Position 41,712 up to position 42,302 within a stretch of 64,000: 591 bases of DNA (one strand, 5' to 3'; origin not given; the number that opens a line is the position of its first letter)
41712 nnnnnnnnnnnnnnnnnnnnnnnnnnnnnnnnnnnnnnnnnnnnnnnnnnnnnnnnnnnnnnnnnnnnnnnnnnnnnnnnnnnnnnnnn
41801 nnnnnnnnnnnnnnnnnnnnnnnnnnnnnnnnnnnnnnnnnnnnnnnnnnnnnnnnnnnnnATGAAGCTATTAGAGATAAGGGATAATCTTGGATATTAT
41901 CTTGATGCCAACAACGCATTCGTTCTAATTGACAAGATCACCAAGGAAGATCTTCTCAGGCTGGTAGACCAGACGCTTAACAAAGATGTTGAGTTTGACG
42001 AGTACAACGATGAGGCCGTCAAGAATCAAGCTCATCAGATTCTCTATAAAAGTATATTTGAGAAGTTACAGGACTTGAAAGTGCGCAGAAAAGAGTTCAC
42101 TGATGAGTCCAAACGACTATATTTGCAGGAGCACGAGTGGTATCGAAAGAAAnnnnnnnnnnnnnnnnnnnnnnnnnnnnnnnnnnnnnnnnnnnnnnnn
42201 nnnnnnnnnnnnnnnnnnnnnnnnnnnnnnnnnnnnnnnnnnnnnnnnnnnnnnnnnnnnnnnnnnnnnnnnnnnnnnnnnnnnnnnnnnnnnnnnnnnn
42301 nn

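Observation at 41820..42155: Small acidic partner ORF translationally coupled to, and overlapping, the PHP-ATPase gene.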

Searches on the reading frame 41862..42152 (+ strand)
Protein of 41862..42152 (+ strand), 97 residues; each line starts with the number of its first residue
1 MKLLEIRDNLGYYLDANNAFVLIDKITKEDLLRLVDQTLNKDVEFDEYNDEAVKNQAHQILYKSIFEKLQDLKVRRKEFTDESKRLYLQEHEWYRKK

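Call 3: search_protein_families(library=pfam, proteins=[window:41862-42152:+], max_evalue=0.1)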
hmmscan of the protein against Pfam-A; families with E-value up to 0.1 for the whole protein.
window:41862-42152:+ (97 aa): 1 family
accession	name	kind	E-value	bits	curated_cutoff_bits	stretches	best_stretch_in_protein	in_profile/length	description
PF25190.1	Tad5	-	0.022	15.3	27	1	6-67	36-96/123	Type I Thoeris inhibitor Tad5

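Call 4: search_protein_families(library=padloc, proteins=[window:41862-42152:+], max_evalue=0.1)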
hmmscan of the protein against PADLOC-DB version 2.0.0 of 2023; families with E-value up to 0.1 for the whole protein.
window:41862-42152:+ (97 aa): 2 families
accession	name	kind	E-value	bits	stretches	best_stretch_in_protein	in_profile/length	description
PDLC04682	PDC-M49B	-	1.3e-32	110.5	1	1-95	1-95/97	-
PDLC04683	PDC-M49B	-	2.9e-16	58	1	1-96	1-98/135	-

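Call 6: find_homologous_proteins(query=window:41862-42152:+, max_evalue=0.001)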
Query window:41862-42152:+ (97 aa): 328 proteins with E <= 0.001 among 328 candidates; the best 120 are listed.
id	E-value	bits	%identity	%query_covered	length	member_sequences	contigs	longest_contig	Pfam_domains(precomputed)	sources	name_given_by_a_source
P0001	9.4e-55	200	100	100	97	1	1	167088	-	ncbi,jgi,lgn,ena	ncbi:MAG: hypothetical protein WC481_02665 [Candidatus Omnitrophota bacterium]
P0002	6.3e-45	169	82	100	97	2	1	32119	-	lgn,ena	-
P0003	2.1e-35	138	71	100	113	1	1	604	-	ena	-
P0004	3.5e-35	138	75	98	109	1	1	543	-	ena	-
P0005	8.9e-35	137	72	98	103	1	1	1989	-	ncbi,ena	-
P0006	1.0e-34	136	70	100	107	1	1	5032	-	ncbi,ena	-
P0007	1.2e-34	136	70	100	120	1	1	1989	-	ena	-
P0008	1.3e-34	136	73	98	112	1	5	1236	-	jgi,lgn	-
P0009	1.4e-34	136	71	98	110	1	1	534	-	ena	-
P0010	2.0e-34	135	70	100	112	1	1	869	-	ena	-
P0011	2.0e-34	135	72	98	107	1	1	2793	-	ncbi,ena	-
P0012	3.0e-34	135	68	98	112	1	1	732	-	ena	-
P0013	3.5e-34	135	68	100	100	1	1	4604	-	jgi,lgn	jgi:hypothetical protein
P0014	3.8e-34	135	71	100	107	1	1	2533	-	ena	-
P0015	4.5e-34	134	68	98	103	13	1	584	-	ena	-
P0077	1.6e-31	126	68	98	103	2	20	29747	-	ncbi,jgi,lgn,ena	-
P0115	1.0e-30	124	66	98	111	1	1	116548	-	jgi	jgi:hypothetical protein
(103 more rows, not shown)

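Call 10: find_related_loci(query=A1, collection=genome_contigs, flank=6000)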
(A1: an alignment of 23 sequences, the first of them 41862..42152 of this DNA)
Query A1 (97 aa) in genome_contigs; peptide patterns used: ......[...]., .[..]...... (x = any residue, [..] = any of these).
239 stretches matched a pattern; 57 encode a relative of the query (tblastn E <= 1e-3); 57 distinct loci.
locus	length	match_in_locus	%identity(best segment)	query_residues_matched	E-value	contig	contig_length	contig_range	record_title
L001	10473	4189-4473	69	1-95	5e-38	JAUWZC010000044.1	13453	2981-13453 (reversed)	MAG: Desulfobacteraceae bacterium isolate CSMAG_2726 CSMAG_2726_k141_25623_length_13453_cov_47.9223, whole genome shotgu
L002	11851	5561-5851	66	1-97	2e-37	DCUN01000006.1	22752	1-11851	MAG TPA_asm: Desulfobulbaceae bacterium UBA2213 UBA2213_contig_21663, whole genome shotgun sequence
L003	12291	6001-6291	66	1-97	3e-36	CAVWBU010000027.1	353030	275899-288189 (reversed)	MAG: uncultured Fibrobacterota bacterium isolate MFD03726.bin.1.27 genome assembly, contig: contig_18792, whole genome s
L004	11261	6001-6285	63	1-95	4e-36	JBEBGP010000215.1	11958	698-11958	MAG: Candidatus Nitrotoga sp. isolate ASF_26 NODE_3248_length_11958_cov_3.163252, whole genome shotgun sequence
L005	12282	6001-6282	63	1-94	4e-36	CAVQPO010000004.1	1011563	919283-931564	MAG: uncultured beta proteobacterium isolate MFD01476.bin.2.189 genome assembly, contig: contig_18687, whole genome shot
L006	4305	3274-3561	63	1-96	9e-36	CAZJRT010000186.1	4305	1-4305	MAG TPA_asm: uncultured Pseudobdellovibrionaceae bacterium isolate SRP252850_co1_247 genome assembly, contig: NODE_37596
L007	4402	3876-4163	66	1-95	2e-35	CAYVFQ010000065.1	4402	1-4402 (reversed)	MAG TPA_asm: uncultured archaeon isolate SRP323688_co1_52 genome assembly, contig: NODE_26551_length_4402_cov_8.131585,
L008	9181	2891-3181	66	1-95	8e-35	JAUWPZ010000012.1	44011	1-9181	MAG: Sedimentisphaerales bacterium isolate CSMAG_2489 CSMAG_2489_k141_621042_length_44011_cov_15.6757, whole genome shot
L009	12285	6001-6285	66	1-95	5e-37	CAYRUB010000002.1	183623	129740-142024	MAG TPA_asm: uncultured Planctomycetales bacterium isolate binchicken_co220_28 genome assembly, contig: NODE_13_length_1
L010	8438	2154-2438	61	1-95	9e-34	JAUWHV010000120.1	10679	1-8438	MAG: Deltaproteobacteria bacterium isolate CSMAG_2277 CSMAG_2277_k141_876028_length_10679_cov_10.6238, whole genome shot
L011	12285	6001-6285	61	1-95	2e-33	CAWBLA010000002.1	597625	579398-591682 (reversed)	MAG: uncultured Planctomycetaceae bacterium isolate MFD02416.bin.2.133 genome assembly, contig: contig_13027, whole geno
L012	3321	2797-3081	61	1-95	7e-33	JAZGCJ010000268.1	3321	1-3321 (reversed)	MAG: Thermodesulfobacteriota bacterium isolate SCS3bin.13 SCS3bin.13_268, whole genome shotgun sequence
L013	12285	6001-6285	59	1-95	8e-32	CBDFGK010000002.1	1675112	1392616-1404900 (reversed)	MAG: Halieaceae bacterium isolate fd9141fe-22cf-4887-b29a-07f7446957af genome assembly, contig: contig_2, whole genome s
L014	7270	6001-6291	56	1-96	2e-31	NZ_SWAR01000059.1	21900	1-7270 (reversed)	Methylibium rhizosphaerae strain C1-9 scaffold_58, whole genome shotgun sequence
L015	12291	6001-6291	58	1-97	2e-31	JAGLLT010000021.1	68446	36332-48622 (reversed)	MAG: Candidatus Omnitrophota bacterium isolate RS_5_28 ROV157_5.bin.28.fa_21, whole genome shotgun sequence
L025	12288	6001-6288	51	1-95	1e-26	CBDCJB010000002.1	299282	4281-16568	MAG: Gammaproteobacteria bacterium isolate 73aac9d3-0341-4cc4-bdea-3f58c6bb4f33 genome assembly, contig: contig_2, whole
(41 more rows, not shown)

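Call 23: predict_structure(alignment_id=A1)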
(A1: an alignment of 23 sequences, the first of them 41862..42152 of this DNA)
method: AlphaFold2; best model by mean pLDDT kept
length: 97 residues; sequences in the alignment: 23
mean_pLDDT: 89.0   pTM: 0.72
mean pLDDT of the five models: 89.0, 85.9, 83.1, 81.0, 80.4
residues with pLDDT >= 90: 57; 70-90: 39; 50-70: 1; < 50: 0
segments of 3 or more residues with pLDDT < 50: none
pLDDT, mean of each block of 10 residues (from residue 1): 92 94 94 92 89 87 94 87 79 76
secondary structure, 60 per line:
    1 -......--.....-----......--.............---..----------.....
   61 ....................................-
elements in order: E2-7 E10-14 E20-22 H28-40 H56-96

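Call 26: search_solved_structures(query=A1, max_evalue=10)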
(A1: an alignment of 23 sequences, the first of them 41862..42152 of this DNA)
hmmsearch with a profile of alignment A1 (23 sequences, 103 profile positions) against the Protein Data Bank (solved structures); distinct sequences matched with E-value up to 10: 15.
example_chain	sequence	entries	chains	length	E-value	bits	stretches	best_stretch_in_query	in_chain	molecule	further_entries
2vdt_A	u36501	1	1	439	0.084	16.4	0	22-56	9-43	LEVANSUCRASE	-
1hr7_B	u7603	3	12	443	0.12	15.9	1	11-41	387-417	MITOCHONDRIAL PROCESSING PEPTIDASE BETA SUBUNIT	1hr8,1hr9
1hr6_B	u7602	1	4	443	0.12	15.9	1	11-41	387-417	MITOCHONDRIAL PROCESSING PEPTIDASE BETA SUBUNIT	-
1oyg_A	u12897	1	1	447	0.16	15.5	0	21-56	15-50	levansucrase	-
1pt2_A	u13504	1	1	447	0.16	15.5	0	21-56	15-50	Levansucrase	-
6pwq_A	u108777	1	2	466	0.17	15.4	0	22-56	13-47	Glycoside hydrolase family 68 protein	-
6vhq_A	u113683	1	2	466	0.23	15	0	22-56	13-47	Glycoside hydrolase family 68 protein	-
3byj_A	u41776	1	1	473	0.46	14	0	21-56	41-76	Levansucrase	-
3byk_A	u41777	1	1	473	0.46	14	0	21-56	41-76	Levansucrase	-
3byl_A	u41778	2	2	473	0.46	14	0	21-56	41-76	Levansucrase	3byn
3om4_A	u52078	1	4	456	0.84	13.2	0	18-57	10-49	Levansucrase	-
3om7_C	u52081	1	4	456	0.9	13.1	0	18-57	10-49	Levansucrase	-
3om6_A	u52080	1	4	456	0.99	13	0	18-57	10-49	Levansucrase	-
3om2_A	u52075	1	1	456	1.2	12.7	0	18-57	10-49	Levansucrase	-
3om5_A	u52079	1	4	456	1.2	12.7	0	18-57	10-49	Levansucrase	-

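Call 28: fold_search(model_id=the predicted structure, library=pdb)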
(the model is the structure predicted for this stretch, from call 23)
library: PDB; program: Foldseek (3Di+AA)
matches with E <= 10: 169; with E <= 0.001: 0
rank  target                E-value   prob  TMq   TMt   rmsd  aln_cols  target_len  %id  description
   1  3del_B                2.9e-01  0.08  0.14  0.07   9.3        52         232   19  The structure of CT381, the arginine binding protein from the periplasm Chlamydia trachomatis (released 2009-06-16)
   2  3qax_B                3.3e-01  0.08  0.14  0.08   9.1        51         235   24  Crystal structure analysis of the cpb0502 (released 2012-01-18)
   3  3qax_A                3.6e-01  0.08  0.14  0.08   9.2        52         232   23  Crystal structure analysis of the cpb0502 (released 2012-01-18)
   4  4oen_A                4.4e-01  0.06  0.15  0.07   9.9        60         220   17  Crystal structure of the second substrate binding domain of a putative amino acid ABC transporter from Streptococcus p (released 2014-01-22)
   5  3n26                  5.0e-01  0.07  0.14  0.08   9.1        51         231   24  Cpn0482 : the arginine binding protein from the periplasm of chlamydia Pneumoniae (released 2010-06-16)
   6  6mld                  6.1e-01  0.06  0.15  0.09   9.2        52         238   13  Crystal structure of the periplasmic Lysine-, Arginine-, Ornithine-binding protein (LAO) F52A mutant from Salmonella typ (released 2019-08-07)
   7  6ml0                  6.6e-01  0.06  0.14  0.09   9.2        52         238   13  Crystal structure of the periplasmic Lysine-, Arginine-, Ornithine-binding protein (LAO) S69A mutant from Salmonella typ (released 2019-08-07)
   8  6mkx                  7.5e-01  0.06  0.14  0.09   9.2        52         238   13  Crystal structure of the periplasmic Lysine-, Arginine-, Ornithine-binding protein (LAO) R77A mutant from Salmonella typ (released 2019-08-07)
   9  5ot8_A                7.5e-01  0.06  0.14  0.08   9.2        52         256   15  Structure of the periplasmic binding protein (PBP) NocT-G97S mutant from A. tumefaciens C58 in complex with octopine. (released 2017-12-20)
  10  4g4p                  7.5e-01  0.05  0.14  0.07   9.2        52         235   15  Crystal structure of glutamine-binding protein from Enterococcus faecalis at 1.5 A (released 2013-07-17)
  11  7kmw_A                8.0e-01  0.03  0.14  0.08  13.6        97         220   12  Crystal structure of IspD from Mycobacterium paratuberculosis (released 2020-11-11)
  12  5ovz_A                8.6e-01  0.06  0.14  0.07   9.2        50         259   16  High resolution structure of the PBP NocT in complex with nopaline (released 2018-10-10)
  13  4la9_A                9.2e-01  0.03  0.14  0.08   9.6        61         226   15  Crystal structure of an empty substrate binding domain 1 (SBD1) OF ABC TRANSPORTER GLNPQ from lactococcus lactis (released 2013-09-11)
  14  6xks_A                1.0e+00  0.04  0.14  0.11   9.3        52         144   13  Crystal structure of domain A from the periplasmic Lysine-, Arginine-, Ornithine-binding protein (LAO) of Salmonella t (released 2021-07-14)
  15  5ot8_B                1.2e+00  0.04  0.14  0.08   9.2        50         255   16  Structure of the periplasmic binding protein (PBP) NocT-G97S mutant from A. tumefaciens C58 in complex with octopine. (released 2017-12-20)
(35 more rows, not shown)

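Call 29: search_protein_families(library=ncbifam, proteins=[window:41862-42152:+], max_evalue=0.1)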
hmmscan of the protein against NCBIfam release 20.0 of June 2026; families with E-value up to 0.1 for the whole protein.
window:41862-42152:+ (97 aa): 1 family
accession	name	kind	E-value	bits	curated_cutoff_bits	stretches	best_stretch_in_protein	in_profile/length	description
NF003135.0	PRK04046.3-3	equivalog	0.02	14.2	320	1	8-43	14-49/226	translation initiation factor IF-6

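Call 30: search_protein_representatives(alignment_id=A1)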
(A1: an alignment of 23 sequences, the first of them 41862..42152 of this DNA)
Query: 23 sequences, 103 profile positions. Proteins with E-value up to 0.001 (for the whole library): 401; up to 1e-10: 190; up to 1e-30: 16. The best 150 are listed.
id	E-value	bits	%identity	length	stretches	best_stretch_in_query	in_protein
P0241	2.8e-47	175.3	-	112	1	1-101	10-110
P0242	1.1e-39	151.0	-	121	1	1-101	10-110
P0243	1.1e-39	151.0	-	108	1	1-98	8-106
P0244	3.7e-36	139.6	-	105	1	1-96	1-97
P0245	3.4e-35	136.5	-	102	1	1-94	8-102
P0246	4.0e-35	136.3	-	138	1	1-98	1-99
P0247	2.1e-34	134.0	-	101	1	1-80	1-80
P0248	9.5e-34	131.9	-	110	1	1-97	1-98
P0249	1.1e-33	131.6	-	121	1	1-95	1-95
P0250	3.8e-33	130.0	-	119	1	1-97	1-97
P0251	6.2e-32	126.1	-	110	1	1-100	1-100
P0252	6.9e-32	125.9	-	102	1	1-97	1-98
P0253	8.3e-32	125.7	-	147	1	1-99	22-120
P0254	2.0e-31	124.4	-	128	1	1-100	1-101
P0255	2.4e-31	124.2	-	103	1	1-97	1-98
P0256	5.6e-31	123.0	-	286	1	1-96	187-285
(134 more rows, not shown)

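Call 34: find_encoding_contigs(protein=P0077, flank=10000, max_places=6)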
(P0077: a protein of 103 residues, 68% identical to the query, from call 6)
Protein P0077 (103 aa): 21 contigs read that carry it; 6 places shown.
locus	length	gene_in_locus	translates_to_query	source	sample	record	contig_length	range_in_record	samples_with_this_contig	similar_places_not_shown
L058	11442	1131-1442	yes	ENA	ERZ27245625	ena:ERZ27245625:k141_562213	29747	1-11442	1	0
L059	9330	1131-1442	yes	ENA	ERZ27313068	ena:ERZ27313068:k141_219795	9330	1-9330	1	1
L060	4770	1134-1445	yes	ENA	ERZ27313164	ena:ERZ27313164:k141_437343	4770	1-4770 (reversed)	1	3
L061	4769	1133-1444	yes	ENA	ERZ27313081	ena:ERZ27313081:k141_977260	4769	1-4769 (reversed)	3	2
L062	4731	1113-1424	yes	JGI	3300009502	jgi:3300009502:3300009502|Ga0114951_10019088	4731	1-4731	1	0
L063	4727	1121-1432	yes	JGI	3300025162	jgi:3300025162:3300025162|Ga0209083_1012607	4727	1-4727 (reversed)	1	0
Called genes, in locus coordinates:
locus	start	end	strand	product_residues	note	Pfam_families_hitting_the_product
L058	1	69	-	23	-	?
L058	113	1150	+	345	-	-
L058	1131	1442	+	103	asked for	-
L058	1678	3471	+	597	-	PF13428:TPR_14 (faint), PF14559:TPR_19 (faint), PF07719:TPR_2 (faint), PF13181:TPR_8 (faint), PF12895:ANAPC3 (faint), PF13424:TPR_12 (faint), PF13431:TPR_17 (faint), PF13432:TPR_16 (faint), +2 more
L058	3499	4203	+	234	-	-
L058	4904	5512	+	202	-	PF13338:AbiEi_4 (weak)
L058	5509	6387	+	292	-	PF08843:AbiEii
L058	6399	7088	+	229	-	PF00149:Metallophos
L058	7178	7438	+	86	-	PF12728:HTH_17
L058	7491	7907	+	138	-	-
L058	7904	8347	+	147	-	-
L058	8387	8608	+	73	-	-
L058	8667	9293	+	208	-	-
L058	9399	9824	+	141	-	-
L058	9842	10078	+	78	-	PF12728:HTH_17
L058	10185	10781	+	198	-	PF08281:Sigma70_r4_2, PF04545:Sigma70_r4 (weak)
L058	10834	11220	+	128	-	PF13490:zf-HC2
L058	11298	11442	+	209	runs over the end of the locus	-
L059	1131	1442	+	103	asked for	-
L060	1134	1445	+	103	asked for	-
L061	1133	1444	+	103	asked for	-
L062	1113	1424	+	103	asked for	-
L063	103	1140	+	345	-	-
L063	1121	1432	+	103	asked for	-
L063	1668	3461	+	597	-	PF13428:TPR_14 (faint), PF14559:TPR_19 (faint), PF07719:TPR_2 (faint), PF13181:TPR_8 (faint), PF12895:ANAPC3 (faint), PF13424:TPR_12 (faint), PF13431:TPR_17 (faint), PF13432:TPR_16 (faint), +2 more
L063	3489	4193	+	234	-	-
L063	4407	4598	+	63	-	-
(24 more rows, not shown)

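Call 35: find_encoding_contigs(protein=P0115, flank=10000, max_places=3)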
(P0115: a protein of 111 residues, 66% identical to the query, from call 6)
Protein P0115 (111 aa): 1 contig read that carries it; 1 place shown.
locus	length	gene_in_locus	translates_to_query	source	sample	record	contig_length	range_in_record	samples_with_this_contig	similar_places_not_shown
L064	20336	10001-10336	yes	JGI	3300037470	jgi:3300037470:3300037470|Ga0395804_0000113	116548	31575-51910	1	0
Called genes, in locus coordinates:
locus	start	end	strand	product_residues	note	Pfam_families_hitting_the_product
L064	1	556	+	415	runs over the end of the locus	PF16491:Peptidase_M48_N, PF01435:Peptidase_M48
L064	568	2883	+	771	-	PF01433:Peptidase_M1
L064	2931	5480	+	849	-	PF01433:Peptidase_M1 (faint)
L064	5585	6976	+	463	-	PF00206:Lyase_1, PF10415:FumaraseC_C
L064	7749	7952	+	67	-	PF12728:HTH_17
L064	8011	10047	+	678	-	-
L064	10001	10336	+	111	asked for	-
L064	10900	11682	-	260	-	-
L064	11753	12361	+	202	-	PF02142:MGS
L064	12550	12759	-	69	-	PF03459:TOBE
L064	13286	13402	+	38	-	-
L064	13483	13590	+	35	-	-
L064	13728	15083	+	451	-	PF04055:Radical_SAM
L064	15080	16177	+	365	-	PF13353:Fer4_12 (faint), PF04055:Radical_SAM, PF13186:SPASM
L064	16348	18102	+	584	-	PF00664:ABC_membrane, PF00005:ABC_tran, PF02463:SMC_N (faint)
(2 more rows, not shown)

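Call 39: search_protein_families(library=padloc, alignment_id=A2, max_evalue=0.00001)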
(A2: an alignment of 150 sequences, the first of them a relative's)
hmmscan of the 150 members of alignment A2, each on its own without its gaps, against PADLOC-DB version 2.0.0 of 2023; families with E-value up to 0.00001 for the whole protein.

A. member 1, L001:1002-1481:+ (160 aa): 0 families

B. families by the number of members that match (of 150 scanned): 111 families (the first 25 are shown)
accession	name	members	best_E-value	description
PDLC04426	PDC-M12A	1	3.6e-158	-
PDLC04912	PDC-S11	1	8.6e-128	-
PDLC00662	HmaC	1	1.9e-127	AAA+ ATPase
PDLC04911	PDC-S11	1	6.7e-126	-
PDLC00456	JetA1|JetA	1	4e-113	DUF5716 domain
PDLC04427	PDC-M12A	1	4.3e-111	-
PDLC03215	MTase_II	1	1.4e-89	Type II methyltransferase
PDLC04914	PDC-S11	1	6.1e-80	-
PDLC00498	JetB1|JetB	1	1.4e-55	DUF4194 domain; MukE-like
PDLC00466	JetA1|JetA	1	2.9e-52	DUF5716 domain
PDLC00443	JetA1|JetA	1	3.4e-50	DUF5716 domain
PDLC00431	ThsB1|ThsB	1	2.3e-48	TIR-like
PDLC04688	PDC-M50B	1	1.2e-41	-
PDLC02335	AbiLi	1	4.3e-40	AbiLi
PDLC04990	PDC-S31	1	1.2e-39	-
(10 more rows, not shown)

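Call 40: search_protein_families(library=pfam, alignment_id=A2, max_evalue=0.00001)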
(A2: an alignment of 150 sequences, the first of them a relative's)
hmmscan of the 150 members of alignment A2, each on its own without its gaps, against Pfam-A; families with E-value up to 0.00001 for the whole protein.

A. member 1, L001:1002-1481:+ (160 aa): 1 family
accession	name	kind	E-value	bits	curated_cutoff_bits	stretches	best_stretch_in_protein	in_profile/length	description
PF01728.25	FtsJ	-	5.9e-36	124.5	24.1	1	2-157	29-181/181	FtsJ-like methyltransferase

B. families by the number of members that match (of 150 scanned): 107 families (the first 25 are shown)
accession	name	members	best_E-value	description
PF01609.27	DDE_Tnp_1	3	2.2e-26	Transposase DDE domain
PF05598.16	DUF772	3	4.6e-20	Transposase domain (DUF772)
PF09903.14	DUF2130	2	2.5e-92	Uncharacterized protein conserved in bacteria (DUF2130)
PF02646.22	RmuC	2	4.3e-77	RmuC family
PF00589.27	Phage_integrase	2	3.2e-35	Phage integrase family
PF13495.12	Phage_int_SAM_4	2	5.7e-32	Phage integrase, N-terminal SAM-like domain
PF04471.18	Mrr_cat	2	1.8e-31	Restriction endonuclease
PF00717.28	Peptidase_S24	2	4.3e-29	Peptidase S24-like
PF04055.27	Radical_SAM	2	2.5e-24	Radical SAM superfamily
PF02668.22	TauD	2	2.6e-14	Taurine catabolism dioxygenase TauD, TfdA family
PF01850.27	PIN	2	1.3e-13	PIN domain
PF00873.25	ACR_tran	1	3.2e-151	AcrB/AcrD/AcrF family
PF00521.26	DNA_topoisoIV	1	1.2e-141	DNA gyrase/topoisomerase IV, subunit A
PF00171.27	Aldedh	1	1.9e-123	Aldehyde dehydrogenase family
PF05673.19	DUF815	1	2.9e-93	Protein of unknown function (DUF815)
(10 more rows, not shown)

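Call 50: search_dna_similar(query=window:41862-42152:+, collection=plasmids, mode=protein, max_evalue=0.001, max_rows=25)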
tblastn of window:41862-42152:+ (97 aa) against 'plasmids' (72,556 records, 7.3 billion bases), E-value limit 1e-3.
Records with a match: 32; places in all: 33; records where one place covers at least 80% of the query: 2.
Best place of each record, by identity: <60% 32.
By first word of the organism name: Enterococcus 30; Phaeobacter 1; Staphylococcus 1.
By predicted mobility (MOB-suite, as given by PLSDB): mobilizable 23; conjugative 6; non-mobilizable 3.
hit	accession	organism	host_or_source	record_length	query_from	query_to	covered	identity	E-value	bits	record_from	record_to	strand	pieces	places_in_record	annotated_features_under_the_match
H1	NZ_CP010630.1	Phaeobacter inhibens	cell culture,clam larvae aquaculture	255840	1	90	93%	37.4%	1e-12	69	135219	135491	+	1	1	hypothetical protein (x2)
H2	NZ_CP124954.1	Enterococcus faecalis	Homo sapiens,urine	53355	1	72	74%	46.1%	3e-8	56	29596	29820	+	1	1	hypothetical protein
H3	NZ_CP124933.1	Enterococcus faecalis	Homo sapiens,urine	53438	1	72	74%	46.1%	3e-8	56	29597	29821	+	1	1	hypothetical protein | histidinol-phosphatase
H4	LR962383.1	Enterococcus faecalis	-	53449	1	72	74%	46.1%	3e-8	56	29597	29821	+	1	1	record has no annotation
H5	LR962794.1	Enterococcus faecalis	-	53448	1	72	74%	46.1%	3e-8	56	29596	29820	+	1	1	record has no annotation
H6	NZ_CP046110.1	Enterococcus faecalis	cell culture,air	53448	1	72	74%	46.1%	3e-8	56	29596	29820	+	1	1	hypothetical protein | histidinol-phosphatase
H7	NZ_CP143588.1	Enterococcus faecalis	Homo sapiens,bacterial isolate,sonicate ...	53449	1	72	74%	46.1%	3e-8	56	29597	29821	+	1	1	hypothetical protein | histidinol-phosphatase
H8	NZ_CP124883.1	Enterococcus faecalis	Homo sapiens,urine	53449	1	72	74%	46.1%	3e-8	56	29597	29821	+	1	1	hypothetical protein | histidinol-phosphatase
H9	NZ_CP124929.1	Enterococcus faecalis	Homo sapiens,urine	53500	1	72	74%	46.1%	3e-8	56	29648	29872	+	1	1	hypothetical protein | histidinol-phosphatase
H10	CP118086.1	Enterococcus faecalis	Homo sapiens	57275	1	72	74%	46.1%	3e-8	56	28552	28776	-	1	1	hypothetical protein | histidinol-phosphatase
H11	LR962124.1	Enterococcus faecalis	-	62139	1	72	74%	46.1%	3e-8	56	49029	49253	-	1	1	record has no annotation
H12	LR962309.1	Enterococcus faecalis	-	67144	1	72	74%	46.1%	3e-8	56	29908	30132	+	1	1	none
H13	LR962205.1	Enterococcus faecalis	-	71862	1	72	74%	46.1%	3e-8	56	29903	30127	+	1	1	none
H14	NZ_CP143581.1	Enterococcus faecalis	Homo sapiens,bacterial isolate,sonicate ...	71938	1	72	74%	46.1%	3e-8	56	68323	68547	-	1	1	hypothetical protein | histidinol-phosphatase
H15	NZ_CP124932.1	Enterococcus faecalis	Homo sapiens,urine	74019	1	72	74%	46.1%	3e-8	56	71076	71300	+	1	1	hypothetical protein | histidinol-phosphatase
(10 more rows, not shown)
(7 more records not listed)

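Call 51: search_dna_similar(query=window:41862-42152:+, collection=phages, mode=protein, max_evalue=0.001, max_rows=25)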
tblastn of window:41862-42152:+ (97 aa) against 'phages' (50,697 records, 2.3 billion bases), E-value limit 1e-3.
No match.
